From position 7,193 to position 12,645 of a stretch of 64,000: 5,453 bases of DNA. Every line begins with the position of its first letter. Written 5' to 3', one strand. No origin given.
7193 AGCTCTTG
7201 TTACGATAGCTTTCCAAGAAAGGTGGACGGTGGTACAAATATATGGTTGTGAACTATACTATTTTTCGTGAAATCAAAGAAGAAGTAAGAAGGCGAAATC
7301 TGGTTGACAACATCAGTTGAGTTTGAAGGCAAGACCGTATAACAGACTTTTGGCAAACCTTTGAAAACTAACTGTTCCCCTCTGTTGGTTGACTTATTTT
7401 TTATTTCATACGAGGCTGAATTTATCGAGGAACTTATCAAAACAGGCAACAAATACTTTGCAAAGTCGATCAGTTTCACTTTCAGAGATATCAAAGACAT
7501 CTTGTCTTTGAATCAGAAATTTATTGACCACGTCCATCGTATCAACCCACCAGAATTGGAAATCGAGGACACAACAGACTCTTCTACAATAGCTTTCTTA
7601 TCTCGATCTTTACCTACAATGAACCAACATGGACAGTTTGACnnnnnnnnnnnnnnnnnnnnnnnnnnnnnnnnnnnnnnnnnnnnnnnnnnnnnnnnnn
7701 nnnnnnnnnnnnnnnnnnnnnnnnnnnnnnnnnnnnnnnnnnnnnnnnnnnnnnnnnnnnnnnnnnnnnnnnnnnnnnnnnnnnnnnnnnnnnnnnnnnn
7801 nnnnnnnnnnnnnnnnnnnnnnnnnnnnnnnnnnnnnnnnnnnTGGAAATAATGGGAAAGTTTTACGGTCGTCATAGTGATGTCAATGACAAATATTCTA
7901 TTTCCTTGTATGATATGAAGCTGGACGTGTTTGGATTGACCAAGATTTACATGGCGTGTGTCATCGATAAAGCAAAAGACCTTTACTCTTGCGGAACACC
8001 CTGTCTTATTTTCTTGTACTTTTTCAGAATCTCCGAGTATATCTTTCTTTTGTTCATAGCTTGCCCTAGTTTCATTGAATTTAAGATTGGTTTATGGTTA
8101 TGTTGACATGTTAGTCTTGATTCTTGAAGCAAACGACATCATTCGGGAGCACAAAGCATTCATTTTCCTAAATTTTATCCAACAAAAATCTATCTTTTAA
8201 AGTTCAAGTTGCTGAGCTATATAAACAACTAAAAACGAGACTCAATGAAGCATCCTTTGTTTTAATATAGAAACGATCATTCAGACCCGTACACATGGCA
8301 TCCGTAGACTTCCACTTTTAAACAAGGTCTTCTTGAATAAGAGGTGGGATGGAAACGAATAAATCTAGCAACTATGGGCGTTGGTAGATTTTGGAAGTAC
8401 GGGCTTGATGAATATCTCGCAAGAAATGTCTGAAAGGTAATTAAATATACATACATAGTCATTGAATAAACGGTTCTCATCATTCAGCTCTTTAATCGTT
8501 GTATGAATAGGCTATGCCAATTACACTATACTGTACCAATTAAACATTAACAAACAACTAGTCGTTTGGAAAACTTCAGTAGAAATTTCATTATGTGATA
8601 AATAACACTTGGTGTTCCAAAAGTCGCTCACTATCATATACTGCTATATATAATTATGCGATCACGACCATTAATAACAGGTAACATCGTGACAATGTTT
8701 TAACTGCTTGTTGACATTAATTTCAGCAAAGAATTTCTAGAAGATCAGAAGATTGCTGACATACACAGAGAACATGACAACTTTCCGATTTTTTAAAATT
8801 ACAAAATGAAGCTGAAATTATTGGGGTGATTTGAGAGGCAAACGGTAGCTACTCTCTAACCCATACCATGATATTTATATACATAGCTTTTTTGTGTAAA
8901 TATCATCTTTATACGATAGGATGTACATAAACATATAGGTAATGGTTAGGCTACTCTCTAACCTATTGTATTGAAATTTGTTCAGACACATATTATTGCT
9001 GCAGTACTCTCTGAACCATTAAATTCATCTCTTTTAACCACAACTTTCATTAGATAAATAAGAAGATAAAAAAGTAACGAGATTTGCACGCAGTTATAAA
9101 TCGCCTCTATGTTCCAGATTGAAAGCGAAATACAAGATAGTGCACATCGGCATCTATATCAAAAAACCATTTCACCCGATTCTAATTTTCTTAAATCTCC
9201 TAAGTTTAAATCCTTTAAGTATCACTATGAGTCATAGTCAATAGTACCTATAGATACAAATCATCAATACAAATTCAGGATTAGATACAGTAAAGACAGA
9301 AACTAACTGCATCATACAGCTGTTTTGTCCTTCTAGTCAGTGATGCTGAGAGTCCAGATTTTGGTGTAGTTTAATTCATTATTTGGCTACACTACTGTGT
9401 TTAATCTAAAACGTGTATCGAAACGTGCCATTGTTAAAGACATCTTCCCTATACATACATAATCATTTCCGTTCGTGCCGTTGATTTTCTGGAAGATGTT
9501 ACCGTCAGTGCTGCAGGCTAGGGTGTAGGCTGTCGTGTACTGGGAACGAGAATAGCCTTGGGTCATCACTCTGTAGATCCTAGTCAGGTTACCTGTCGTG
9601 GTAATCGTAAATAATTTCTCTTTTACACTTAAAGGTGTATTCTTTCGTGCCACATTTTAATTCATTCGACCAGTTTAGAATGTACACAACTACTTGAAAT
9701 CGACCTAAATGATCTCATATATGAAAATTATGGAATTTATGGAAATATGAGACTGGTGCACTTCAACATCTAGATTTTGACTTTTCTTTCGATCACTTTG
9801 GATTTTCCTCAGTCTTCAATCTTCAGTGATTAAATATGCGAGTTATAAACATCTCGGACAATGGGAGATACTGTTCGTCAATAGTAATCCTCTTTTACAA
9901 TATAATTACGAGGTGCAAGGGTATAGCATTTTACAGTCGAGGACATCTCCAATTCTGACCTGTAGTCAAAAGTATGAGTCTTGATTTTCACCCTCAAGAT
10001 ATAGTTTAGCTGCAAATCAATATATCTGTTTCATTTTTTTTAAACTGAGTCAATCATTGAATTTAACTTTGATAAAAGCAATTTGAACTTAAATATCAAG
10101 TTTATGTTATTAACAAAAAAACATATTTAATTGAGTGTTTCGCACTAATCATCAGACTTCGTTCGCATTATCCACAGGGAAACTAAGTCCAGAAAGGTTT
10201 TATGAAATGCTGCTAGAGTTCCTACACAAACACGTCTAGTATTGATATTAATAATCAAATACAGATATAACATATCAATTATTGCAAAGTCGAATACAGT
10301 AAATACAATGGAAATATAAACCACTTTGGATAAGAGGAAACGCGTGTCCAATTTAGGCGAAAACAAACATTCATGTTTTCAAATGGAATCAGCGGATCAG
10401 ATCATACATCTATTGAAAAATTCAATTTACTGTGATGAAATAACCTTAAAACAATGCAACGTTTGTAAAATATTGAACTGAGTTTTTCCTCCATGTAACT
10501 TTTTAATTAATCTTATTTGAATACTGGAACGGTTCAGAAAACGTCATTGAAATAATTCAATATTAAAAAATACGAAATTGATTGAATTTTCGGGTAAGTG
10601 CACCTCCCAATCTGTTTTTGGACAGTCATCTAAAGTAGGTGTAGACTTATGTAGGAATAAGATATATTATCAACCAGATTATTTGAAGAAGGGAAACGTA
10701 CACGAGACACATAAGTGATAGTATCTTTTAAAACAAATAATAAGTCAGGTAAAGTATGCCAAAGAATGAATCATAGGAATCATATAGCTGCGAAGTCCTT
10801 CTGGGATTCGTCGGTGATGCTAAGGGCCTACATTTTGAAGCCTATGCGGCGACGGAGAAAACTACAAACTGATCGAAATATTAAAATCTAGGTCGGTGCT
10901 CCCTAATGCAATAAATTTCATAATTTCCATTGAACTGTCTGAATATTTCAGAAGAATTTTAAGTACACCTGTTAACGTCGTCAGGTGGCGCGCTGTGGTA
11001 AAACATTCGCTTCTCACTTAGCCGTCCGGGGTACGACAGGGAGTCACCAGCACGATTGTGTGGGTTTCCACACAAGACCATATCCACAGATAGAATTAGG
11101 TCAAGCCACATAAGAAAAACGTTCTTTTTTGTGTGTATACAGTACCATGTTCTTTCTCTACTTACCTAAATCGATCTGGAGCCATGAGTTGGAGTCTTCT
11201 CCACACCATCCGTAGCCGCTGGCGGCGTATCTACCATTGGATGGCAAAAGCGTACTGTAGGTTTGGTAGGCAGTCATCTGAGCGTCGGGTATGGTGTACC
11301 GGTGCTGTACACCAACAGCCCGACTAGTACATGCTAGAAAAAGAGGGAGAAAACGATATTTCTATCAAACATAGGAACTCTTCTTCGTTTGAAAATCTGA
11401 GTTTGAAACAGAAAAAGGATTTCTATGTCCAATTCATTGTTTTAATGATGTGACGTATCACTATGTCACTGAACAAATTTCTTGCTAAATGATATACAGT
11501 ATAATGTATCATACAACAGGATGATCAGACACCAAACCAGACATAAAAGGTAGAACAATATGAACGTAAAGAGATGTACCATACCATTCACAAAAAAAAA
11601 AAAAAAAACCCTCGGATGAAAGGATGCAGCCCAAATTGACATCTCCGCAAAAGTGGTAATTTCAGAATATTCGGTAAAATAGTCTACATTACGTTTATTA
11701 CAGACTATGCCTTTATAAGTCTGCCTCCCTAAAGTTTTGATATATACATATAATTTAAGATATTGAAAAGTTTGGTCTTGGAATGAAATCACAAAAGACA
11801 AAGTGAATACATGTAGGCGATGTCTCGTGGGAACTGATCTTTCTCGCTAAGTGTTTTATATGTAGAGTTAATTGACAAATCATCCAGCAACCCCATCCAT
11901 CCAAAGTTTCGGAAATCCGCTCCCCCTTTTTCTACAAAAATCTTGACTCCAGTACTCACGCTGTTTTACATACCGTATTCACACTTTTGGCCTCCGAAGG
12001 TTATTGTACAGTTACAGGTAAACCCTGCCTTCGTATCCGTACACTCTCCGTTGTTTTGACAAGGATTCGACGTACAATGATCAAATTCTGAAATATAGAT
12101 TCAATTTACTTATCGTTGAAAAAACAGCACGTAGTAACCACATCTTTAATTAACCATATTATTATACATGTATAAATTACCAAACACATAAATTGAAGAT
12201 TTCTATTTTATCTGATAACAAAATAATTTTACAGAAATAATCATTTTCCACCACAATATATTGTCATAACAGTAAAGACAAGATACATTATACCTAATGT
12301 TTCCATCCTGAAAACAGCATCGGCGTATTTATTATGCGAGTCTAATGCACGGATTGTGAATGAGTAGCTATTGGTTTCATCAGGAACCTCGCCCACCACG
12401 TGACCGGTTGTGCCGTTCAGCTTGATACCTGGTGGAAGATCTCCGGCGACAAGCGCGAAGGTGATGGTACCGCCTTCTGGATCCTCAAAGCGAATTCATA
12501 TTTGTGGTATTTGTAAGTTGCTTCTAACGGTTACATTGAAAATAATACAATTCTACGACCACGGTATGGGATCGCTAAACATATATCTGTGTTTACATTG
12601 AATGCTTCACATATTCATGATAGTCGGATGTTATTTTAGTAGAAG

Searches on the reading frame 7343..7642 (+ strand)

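Call 17: search_protein_families(library=pfam, proteins=[window:7343-7642:+], max_evalue=1)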
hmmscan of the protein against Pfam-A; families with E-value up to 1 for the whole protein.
seq(100 aa): 2 families
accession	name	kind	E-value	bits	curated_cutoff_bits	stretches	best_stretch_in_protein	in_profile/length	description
PF16190.11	E1_FCCH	-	0.021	15.3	29.5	1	44-81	21-58/70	Ubiquitin-activating enzyme E1 FCCH domain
PF00989.32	PAS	-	0.18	12.3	22.6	1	3-53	34-87/113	PAS fold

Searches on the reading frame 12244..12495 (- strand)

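Call 17: search_protein_families(library=pfam, proteins=[window:12244-12495:-], max_evalue=1)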
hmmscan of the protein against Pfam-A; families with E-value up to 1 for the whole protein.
seq(84 aa): 2 families
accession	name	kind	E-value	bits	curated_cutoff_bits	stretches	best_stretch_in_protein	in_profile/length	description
PF05345.18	He_PIG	-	5.7e-10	39.9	24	1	4-62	29-91/96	Putative Ig domain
PF24908.1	Ig_SIBA-E_2nd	-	0.12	13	27.8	1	18-66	41-88/117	Integrin beta-like protein A-E, second Ig-like domain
